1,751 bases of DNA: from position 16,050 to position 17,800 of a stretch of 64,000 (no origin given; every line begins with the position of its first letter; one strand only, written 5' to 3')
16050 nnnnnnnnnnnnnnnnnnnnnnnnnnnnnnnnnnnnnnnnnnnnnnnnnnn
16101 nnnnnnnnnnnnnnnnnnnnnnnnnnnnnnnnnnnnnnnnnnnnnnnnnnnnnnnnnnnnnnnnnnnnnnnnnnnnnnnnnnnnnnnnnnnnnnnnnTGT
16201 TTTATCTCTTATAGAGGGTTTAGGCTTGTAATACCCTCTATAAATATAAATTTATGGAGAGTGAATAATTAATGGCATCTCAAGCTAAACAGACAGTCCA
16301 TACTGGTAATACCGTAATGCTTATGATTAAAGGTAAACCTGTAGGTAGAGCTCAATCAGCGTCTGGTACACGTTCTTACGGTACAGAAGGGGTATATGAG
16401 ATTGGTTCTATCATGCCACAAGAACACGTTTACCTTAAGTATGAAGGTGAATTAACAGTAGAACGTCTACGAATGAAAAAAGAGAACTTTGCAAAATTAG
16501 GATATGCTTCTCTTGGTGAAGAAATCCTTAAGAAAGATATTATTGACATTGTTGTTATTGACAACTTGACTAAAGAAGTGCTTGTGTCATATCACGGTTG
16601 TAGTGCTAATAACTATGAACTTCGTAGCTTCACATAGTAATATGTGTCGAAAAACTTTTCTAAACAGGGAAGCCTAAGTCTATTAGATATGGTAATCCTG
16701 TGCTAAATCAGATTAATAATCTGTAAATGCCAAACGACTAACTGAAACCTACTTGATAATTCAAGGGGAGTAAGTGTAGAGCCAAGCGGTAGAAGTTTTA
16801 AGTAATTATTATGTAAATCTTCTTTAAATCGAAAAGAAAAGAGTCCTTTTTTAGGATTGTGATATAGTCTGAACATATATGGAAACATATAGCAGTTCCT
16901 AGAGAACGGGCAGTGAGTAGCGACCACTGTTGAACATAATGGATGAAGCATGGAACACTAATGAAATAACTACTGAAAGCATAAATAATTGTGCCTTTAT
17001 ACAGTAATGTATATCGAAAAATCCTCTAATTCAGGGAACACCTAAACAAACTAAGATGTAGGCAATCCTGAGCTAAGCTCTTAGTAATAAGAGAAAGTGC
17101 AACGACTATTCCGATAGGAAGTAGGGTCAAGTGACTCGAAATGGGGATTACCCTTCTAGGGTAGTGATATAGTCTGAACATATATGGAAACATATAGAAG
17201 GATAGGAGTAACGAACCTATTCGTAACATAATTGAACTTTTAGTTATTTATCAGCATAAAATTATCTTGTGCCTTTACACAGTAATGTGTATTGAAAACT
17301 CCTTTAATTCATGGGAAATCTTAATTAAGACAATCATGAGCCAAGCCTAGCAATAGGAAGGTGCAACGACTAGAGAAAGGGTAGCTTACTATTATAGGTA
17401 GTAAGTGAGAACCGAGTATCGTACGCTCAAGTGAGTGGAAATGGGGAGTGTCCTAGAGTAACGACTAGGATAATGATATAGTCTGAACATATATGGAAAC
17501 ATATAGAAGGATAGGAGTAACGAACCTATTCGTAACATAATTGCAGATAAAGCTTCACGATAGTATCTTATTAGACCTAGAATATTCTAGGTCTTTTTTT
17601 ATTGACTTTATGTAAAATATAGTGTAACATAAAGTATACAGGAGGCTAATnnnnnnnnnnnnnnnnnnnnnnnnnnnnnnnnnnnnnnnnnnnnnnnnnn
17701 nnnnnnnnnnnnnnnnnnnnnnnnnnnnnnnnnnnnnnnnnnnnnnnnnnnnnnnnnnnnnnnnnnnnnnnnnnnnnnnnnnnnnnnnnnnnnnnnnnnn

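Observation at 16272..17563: Tail-tube structural gene cut by three ORF-less group I introns, leaving 41-nt and 23-nt micro-exons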

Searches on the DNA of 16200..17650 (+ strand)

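Call 4: search_dna_similar(query=window:16200-17650:+, collection=phages, mode=near, max_rows=30)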
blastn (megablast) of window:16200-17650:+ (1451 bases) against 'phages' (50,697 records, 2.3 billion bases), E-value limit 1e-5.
Records with a match: 136; places in all: 143; records where one place covers at least 80% of the query: 1.
Best place of each record, by identity: >=99% 7; 95-99% 1; 80-90% 58; 60-80% 70.
By first word of the organism name: Listeria 55; Staphylococcus 52; Bacillus 20; Vibrio 6; Twortvirus 2; Xanthomonas 1.
By host as written in the record: Listeria monocytogenes 44; Staphylococcus aureus 17; Staphylococcus xylosus M1997-2/10 7; - 6; Vibrio cholerae 6; Staphylococcus sp. 5; Bacillus cereus 5; Mammaliicoccus vitulinus C5817 4; and 36 more.
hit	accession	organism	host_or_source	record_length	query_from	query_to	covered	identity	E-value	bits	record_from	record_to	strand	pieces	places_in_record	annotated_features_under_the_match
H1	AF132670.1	Twortvirus twort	-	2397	1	1451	100%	100.0%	0e+0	2680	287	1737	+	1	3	unknown | ribosome_binding_site (x2)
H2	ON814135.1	Staphylococcus phage vB_SauM-V1SA20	Staphylococcus aureus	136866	48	1173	78%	76.5%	9e-155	553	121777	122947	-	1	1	hypothetical protein (x3)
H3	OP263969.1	Staphylococcus phage Koomba-kaat_1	Staphylococcus aureus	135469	50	1173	77%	75.8%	6e-142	510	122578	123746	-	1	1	virion structural protein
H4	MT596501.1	Staphylococcus phage vB_SepM_BE04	Staphylococcus epidermidis F12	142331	36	1035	69%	80.9%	0e+0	765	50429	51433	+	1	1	tail tube protein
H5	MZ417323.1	Staphylococcus phage PG-2021_1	Staphylococcus epidermidis NCC 100655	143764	36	1035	69%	80.9%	0e+0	765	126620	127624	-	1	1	record has no annotation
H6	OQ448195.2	Staphylococcus phage 110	Staphylococcus epidermidis COB-Sec2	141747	36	1035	69%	80.9%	0e+0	765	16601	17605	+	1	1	virion structural protein | Intron_gpI (x2)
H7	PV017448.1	Staphylococcus phage CIFT_MFB_MRSA32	Staphylococcus aureus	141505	48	1035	68%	78.9%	4e-138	788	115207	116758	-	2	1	virion structural protein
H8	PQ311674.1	Staphylococcus phage CIFT_MFB_MRSA12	Staphylococcus aureus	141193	48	1035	68%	78.9%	4e-138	788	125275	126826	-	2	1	putative tail tube protein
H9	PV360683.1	Staphylococcus phage CIFT_MFB_MRSA16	Staphylococcus aureus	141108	48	1035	68%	78.9%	4e-138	788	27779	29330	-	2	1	virion protein 5 | intron_gpI (x4)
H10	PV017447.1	Staphylococcus phage CIFT_MFB_MRSA28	Staphylococcus aureus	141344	48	1001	66%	76.8%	4e-138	497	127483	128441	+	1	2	virion protein 5 | Intron_gpI (x2)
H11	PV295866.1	Staphylococcus phage CIFT_MFB_MRSA13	Staphylococcus aureus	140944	48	1001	66%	76.8%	4e-138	497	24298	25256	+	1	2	virion protein 5 | intron_gpI (x2)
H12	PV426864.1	Staphylococcus phage CIFT_MFB_MRSA21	Staphylococcus aureus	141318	48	1001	66%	76.8%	4e-138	497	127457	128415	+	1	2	virion protein 5 | intron_gpI (x2)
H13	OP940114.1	Staphylococcus phage vB_SauM_VL10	Staphylococcus aureus ATCC43300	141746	46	1001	66%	76.5%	9e-135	486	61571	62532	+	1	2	hypothetical protein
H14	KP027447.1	Staphylococcus phage vB_SepM_ phiIPLA-C1C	Staphylococcus sp.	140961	36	910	60%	81.4%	0e+0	686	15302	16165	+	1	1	hypothetical protein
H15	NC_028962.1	Staphylococcus phage vB_SepM_ phiIPLA-C1C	Staphylococcus sp.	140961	36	910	60%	81.4%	0e+0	686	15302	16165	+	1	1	virion structural protein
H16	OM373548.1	Staphylococcus phage vB_SpsM-DH2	Staphylococcus pseudintermedius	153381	1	400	28%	96.8%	0e+0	667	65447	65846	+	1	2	record has no annotation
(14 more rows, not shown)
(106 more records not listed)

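Call 9: get_annotated_region(hit=H16, flank=2500)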
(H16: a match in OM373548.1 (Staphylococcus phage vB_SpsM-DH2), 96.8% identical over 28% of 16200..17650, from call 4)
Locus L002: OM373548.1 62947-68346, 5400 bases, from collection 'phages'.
description: UNVERIFIED: Staphylococcus phage vB_SpsM-DH2, complete genome.
organism: Staphylococcus phage vB_SpsM-DH2 (NCBI taxid 2924916)
taxonomy: Viruses; Duplodnaviria; Heunggongvirae; Uroviricota; Caudoviricetes; Herelleviridae; Twortvirinae
host: Staphylococcus pseudintermedius; source: canine hair; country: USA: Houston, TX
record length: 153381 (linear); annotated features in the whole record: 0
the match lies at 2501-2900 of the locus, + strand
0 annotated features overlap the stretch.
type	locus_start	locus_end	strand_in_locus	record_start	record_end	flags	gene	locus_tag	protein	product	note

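Call 30: search_rna_families(source=L002, threshold=gathering)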
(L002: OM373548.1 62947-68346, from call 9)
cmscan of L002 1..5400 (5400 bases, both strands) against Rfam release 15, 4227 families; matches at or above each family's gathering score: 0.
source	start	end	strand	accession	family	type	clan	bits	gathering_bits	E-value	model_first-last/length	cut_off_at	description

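Call 33: search_rna_families(source=L002, start=2800, end=3400, threshold=evalue, max_evalue=1, show_alignments=1)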
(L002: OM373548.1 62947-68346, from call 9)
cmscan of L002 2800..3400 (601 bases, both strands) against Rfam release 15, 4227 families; matches with E-value up to 1: 2.
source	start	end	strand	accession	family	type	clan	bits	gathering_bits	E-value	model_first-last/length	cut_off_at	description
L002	2891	3182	+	RF00028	Intron_gpI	Intron;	-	44.4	50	4.6e-10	1-253/253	no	Group I catalytic intron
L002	3246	3339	+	RF00111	SdsR_RyeB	Gene; sRNA;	CL00105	25.9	38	0.019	1-100/100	no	SdsR_RyeB RNA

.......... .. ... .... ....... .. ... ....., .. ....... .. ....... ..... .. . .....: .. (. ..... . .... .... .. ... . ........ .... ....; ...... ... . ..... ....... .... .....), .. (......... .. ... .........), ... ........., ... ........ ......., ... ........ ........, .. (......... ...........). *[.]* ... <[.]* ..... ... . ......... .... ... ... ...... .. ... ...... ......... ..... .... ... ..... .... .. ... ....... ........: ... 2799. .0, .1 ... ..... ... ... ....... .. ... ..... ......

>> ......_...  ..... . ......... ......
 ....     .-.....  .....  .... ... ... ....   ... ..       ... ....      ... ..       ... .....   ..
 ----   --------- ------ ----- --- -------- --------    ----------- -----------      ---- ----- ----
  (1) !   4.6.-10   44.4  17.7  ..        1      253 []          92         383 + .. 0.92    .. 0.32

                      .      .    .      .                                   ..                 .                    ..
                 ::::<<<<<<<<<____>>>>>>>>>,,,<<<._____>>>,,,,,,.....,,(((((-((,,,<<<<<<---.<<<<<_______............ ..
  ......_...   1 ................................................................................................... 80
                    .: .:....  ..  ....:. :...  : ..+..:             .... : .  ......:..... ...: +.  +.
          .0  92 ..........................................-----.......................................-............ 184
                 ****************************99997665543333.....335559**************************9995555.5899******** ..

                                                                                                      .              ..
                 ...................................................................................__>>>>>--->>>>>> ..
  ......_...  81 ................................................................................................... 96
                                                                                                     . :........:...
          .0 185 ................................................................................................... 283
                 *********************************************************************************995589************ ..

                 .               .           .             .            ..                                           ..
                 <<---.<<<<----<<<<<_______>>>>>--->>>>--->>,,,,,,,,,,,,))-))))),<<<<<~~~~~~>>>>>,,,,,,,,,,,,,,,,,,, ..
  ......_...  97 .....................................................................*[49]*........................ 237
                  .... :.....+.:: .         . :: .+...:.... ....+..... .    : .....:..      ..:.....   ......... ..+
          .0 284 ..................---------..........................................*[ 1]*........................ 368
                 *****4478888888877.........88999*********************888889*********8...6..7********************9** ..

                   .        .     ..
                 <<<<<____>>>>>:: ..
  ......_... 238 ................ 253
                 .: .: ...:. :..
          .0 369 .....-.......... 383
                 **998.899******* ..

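Call 35: get_annotated_region(hit=H9, flank=600)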
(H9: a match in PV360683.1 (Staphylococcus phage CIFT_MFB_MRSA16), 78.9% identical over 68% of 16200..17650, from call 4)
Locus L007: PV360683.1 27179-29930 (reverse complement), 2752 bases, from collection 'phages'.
description: Staphylococcus phage CIFT_MFB_MRSA16, complete genome.
organism: Staphylococcus phage CIFT_MFB_MRSA16 (NCBI taxid 3411654)
taxonomy: Viruses; Duplodnaviria; Heunggongvirae; Uroviricota; Caudoviricetes; Herelleviridae; Twortvirinae; Silviavirus
host: Staphylococcus aureus; source: sewage; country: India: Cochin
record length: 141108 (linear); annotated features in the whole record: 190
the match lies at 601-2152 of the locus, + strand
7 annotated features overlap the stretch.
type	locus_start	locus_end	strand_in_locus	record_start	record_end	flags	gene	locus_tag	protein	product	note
CDS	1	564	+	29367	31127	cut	-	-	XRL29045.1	putative tail sheath protein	-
CDS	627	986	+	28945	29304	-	-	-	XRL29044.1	virion protein 5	-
misc_RNA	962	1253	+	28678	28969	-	-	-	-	intron_gpI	-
misc_RNA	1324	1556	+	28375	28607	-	-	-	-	intron_gpI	-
misc_RNA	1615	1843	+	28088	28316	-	-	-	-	intron_gpI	-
misc_RNA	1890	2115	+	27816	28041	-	-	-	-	intron_gpI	-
CDS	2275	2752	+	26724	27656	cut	-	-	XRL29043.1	hypothetical protein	-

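Call 36: get_annotated_region(hit=H6, flank=600)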
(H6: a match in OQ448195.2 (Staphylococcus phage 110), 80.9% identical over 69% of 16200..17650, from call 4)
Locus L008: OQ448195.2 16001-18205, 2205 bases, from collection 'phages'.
description: Staphylococcus phage 110, complete genome.
organism: Staphylococcus phage 110 (NCBI taxid 3038194)
taxonomy: Viruses; Duplodnaviria; Heunggongvirae; Uroviricota; Caudoviricetes; Herelleviridae; Twortvirinae; Sepunavirus
host: Staphylococcus epidermidis COB-Sec2; source: -; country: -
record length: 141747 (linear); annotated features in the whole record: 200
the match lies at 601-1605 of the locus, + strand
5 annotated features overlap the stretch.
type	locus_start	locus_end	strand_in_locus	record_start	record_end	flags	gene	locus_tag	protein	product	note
CDS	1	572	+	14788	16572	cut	-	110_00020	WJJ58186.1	tail sheath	-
CDS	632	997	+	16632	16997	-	-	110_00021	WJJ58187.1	virion structural protein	-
misc_RNA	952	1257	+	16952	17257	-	-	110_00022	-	Intron_gpI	-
misc_RNA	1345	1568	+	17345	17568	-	-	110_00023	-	Intron_gpI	-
CDS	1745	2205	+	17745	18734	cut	-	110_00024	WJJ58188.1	hypothetical protein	-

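Call 40: search_rna_families(sources=[L007, L008], threshold=gathering)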
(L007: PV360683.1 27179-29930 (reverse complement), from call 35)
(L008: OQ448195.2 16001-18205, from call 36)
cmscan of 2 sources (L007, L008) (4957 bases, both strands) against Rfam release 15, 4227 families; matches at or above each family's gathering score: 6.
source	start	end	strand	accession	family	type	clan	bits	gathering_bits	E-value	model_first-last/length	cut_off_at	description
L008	1345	1568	+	RF00028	Intron_gpI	Intron;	-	106.2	50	1.1e-27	1-253/253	no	Group I catalytic intron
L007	1615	1843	+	RF00028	Intron_gpI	Intron;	-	98.2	50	2.9e-25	1-253/253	no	Group I catalytic intron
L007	1890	2115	+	RF00028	Intron_gpI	Intron;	-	87.7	50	3.8e-22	1-253/253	no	Group I catalytic intron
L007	1324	1556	+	RF00028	Intron_gpI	Intron;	-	87.1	50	6e-22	1-253/253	no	Group I catalytic intron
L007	962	1253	+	RF00028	Intron_gpI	Intron;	-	70.7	50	5e-17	1-253/253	no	Group I catalytic intron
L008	958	1257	+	RF00028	Intron_gpI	Intron;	-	68.6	50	2.1e-16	1-253/253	no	Group I catalytic intron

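Call 56: search_dna_similar(query=window:16983-17234:+, collection=phages, mode=distant, max_rows=40, rows=spread)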
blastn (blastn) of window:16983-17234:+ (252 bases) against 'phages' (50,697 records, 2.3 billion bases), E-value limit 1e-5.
Records with a match: 392; places in all: 577; records where one place covers at least 80% of the query: 104.
Best place of each record, by identity: 95-99% 9; 90-95% 17; 80-90% 168; 60-80% 198.
By first word of the organism name: Staphylococcus 168; Escherichia 92; Vibrio 14; Bacillus 13; Shigella 12; Salmonella 12; Enterobacteria 10; Prevotella 9; Pseudomonas 8; Tequatrovirus 6; and 19 more.
By host as written in the record: - 53; Staphylococcus aureus 36; Escherichia coli 29; Staphylococcus sp. 18; Staphylococcus carnosus TM300 18; Escherichia coli B 17; Prevotella sp. 9; Staphylococcus xylosus M1997-2/10 8; and 128 more.
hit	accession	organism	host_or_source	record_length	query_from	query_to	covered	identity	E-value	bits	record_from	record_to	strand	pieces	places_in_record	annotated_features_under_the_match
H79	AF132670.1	Twortvirus twort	-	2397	1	252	100%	98.7%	3e-126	523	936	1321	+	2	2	unknown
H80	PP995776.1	Staphylococcus phage UHP46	Staphylococcus aureus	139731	9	252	97%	87.7%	8e-77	292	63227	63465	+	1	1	none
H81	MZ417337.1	Staphylococcus phage PG-2021_47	Staphylococcus xylosus I2595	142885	9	252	97%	87.3%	8e-77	292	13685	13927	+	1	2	record has no annotation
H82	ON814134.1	Staphylococcus phage vB_SauM-V1SA19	Staphylococcus aureus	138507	9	252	97%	87.3%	8e-77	292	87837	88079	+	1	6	none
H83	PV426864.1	Staphylococcus phage CIFT_MFB_MRSA21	Staphylococcus aureus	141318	9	252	97%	86.5%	4e-74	283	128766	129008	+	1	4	intron_gpI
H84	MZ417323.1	Staphylococcus phage PG-2021_1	Staphylococcus epidermidis NCC 100655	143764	3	252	99%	76.9%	1e-43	182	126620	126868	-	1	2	record has no annotation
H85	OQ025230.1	Staphylococcus phage SAP6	Staphylococcus aureus Newman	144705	12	252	96%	75.8%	4e-37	159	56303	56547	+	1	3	none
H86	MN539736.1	Staphylococcus phage vB_SauM-A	Staphylococcus aureus ATCC 6538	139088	12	252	96%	72.3%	3e-13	142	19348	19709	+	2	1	record has no annotation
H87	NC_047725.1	Staphylococcus phage Fi200W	Staphylococcus aureus strain 6409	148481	12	252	96%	72.3%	3e-13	142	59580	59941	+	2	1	tmpA: TmpA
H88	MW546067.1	Staphylococcus phage PM28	-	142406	12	252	96%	69.7%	3e-13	81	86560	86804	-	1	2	Intron_gpI | promoter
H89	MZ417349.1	Staphylococcus phage PG-2021_89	Staphylococcus epidermidis NCC 100655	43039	36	252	86%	73.3%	1e-24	118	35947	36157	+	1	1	record has no annotation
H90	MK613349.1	Roseobacter phage CRP-7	Rhodobacteraceae bacterium FZCC0042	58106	46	216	68%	72.3%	5e-16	91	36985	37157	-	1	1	none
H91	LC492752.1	Staphylococcus phage KSAP11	Staphylococcus aureus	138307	78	252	69%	69.1%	1e-10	73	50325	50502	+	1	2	none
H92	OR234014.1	Staphylococcus phage SAC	Staphylococcus aureus CCARM 3089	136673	78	252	69%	69.1%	1e-10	73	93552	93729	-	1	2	DNA helicase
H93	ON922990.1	Vibrio phage VPMCC14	Vibrio sp.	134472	2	127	50%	77.2%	5e-16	90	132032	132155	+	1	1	hypothetical protein (x2)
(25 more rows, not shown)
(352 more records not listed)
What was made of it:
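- On Subgroup IA2 (phage-type group I introns): Direct blastn similarity of the core to T4-type introns (call 56) is consistent with it.
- Closest known: Phage IA2 group I introns of T4. Same: The core of intron 2 gives direct blastn matches to T4-type intron regions and to the Bastille intron (call 56).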

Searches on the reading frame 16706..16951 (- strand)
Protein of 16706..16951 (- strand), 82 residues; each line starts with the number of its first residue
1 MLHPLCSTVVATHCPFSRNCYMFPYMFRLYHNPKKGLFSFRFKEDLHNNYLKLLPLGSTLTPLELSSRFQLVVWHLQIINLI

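Call 69: search_protein_families(library=phrogs, proteins=[window:16706-16951:-], max_evalue=0.01)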
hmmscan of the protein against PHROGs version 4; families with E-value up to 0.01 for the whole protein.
window:16706-16951:- (82 aa): 0 families
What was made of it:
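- On Mobile group I intron carrying its own homing endonuclease: The minus-strand ORFs (82, 67 and 48 aa) match no PHROG family and share sequence only because the introns repeat (call 69).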
